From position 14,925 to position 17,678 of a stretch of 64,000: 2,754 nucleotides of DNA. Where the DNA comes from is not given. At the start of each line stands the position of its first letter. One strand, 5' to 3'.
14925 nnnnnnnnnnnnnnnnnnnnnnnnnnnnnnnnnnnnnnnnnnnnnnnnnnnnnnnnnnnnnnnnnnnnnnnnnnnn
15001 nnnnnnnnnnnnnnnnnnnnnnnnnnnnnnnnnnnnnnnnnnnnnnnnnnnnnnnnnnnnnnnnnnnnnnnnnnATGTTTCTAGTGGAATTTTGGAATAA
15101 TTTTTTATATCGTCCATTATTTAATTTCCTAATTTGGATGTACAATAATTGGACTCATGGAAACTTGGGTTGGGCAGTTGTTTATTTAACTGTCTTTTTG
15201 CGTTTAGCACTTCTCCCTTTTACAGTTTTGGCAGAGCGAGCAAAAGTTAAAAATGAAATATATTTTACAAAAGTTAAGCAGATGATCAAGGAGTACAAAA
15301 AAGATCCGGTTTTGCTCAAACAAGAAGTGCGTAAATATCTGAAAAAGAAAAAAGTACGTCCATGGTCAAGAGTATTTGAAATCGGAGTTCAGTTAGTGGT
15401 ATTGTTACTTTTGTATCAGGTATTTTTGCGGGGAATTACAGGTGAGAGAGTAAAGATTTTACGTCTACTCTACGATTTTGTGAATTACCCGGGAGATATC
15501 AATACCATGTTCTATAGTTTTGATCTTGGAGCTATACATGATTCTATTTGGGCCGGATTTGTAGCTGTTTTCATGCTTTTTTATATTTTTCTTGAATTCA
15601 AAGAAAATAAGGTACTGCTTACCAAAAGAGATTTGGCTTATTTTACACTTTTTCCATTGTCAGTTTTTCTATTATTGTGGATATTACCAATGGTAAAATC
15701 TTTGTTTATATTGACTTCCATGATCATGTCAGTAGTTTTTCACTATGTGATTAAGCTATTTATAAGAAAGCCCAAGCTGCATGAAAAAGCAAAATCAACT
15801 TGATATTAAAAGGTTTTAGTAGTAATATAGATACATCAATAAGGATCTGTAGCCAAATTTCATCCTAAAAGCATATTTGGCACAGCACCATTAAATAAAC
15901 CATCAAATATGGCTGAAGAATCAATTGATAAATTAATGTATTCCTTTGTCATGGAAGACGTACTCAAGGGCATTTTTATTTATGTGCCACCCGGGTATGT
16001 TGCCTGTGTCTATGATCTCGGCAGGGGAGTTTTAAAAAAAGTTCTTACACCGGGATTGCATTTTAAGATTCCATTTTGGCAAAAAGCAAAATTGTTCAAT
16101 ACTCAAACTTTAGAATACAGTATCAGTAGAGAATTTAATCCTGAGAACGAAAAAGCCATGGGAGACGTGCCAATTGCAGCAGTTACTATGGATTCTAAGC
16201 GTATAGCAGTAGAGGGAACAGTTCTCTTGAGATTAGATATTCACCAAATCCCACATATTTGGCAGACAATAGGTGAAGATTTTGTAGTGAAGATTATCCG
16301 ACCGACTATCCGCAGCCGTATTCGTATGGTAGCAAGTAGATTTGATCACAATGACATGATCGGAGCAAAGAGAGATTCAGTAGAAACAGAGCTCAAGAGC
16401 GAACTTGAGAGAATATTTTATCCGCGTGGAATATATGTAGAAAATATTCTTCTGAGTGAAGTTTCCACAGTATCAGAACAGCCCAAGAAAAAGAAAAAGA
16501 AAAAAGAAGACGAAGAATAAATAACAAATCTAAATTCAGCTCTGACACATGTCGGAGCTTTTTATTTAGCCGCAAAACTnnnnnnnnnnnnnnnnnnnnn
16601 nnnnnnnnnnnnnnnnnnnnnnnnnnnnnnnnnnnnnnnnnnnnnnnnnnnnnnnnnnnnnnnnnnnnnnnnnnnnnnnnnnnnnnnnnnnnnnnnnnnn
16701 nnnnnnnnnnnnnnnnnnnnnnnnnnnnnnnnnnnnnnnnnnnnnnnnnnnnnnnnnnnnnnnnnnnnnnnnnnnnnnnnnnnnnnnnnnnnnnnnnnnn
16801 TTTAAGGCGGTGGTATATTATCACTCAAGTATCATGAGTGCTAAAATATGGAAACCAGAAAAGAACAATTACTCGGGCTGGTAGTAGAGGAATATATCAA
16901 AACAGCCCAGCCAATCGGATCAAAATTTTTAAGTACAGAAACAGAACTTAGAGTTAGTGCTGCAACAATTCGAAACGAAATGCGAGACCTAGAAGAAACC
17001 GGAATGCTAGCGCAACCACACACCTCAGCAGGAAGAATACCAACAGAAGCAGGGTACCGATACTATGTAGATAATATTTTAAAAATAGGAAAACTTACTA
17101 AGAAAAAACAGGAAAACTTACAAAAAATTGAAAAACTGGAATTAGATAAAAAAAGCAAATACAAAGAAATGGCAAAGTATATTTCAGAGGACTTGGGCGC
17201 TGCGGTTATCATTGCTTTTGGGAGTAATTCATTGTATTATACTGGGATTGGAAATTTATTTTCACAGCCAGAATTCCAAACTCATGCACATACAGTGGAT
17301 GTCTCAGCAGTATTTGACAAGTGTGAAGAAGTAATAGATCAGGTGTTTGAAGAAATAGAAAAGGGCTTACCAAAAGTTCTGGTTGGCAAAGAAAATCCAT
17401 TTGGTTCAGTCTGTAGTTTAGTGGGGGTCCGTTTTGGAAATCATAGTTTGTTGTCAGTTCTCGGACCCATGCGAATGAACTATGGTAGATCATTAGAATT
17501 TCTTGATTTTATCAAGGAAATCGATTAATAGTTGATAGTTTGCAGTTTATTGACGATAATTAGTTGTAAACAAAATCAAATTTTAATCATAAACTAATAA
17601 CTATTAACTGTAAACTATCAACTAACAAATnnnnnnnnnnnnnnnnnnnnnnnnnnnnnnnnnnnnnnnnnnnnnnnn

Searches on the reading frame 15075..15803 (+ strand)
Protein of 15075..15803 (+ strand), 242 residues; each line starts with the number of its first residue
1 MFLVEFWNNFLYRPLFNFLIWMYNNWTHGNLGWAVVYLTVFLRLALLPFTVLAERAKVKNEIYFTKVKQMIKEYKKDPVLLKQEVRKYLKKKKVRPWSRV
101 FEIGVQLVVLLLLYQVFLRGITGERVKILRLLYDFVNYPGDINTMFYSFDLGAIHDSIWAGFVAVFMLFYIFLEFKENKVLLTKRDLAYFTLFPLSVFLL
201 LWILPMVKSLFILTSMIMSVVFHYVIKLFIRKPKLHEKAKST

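Call 10: search_protein_families(library=pfam, proteins=[window:15075-15803:+])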
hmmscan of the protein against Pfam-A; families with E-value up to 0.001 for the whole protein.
window:15075-15803:+ (242 aa): 1 family
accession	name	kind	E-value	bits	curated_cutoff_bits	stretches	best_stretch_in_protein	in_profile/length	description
PF02096.25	60KD_IMP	-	1.6e-14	54.6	35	1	32-227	2-162/163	60Kd inner membrane protein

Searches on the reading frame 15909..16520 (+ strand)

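Call 10: search_protein_families(library=pfam, proteins=[window:15909-16520:+])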
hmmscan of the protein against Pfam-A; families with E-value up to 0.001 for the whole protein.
window:15909-16520:+ (203 aa): 1 family
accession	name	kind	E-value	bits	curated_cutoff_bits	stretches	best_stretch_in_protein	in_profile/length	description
PF01145.31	Band_7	-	4.2e-22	79.5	23.6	1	26-186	3-146/176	SPFH domain / Band 7 family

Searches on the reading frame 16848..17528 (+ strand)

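Call 10: search_protein_families(library=pfam, proteins=[window:16848-17528:+])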
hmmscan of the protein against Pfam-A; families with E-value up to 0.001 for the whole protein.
window:16848-17528:+ (226 aa): 1 family
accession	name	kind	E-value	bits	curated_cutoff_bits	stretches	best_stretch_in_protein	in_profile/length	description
PF01628.27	HrcA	-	2.5e-12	47.7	22.2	1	88-214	87-213/215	HrcA protein C terminal domain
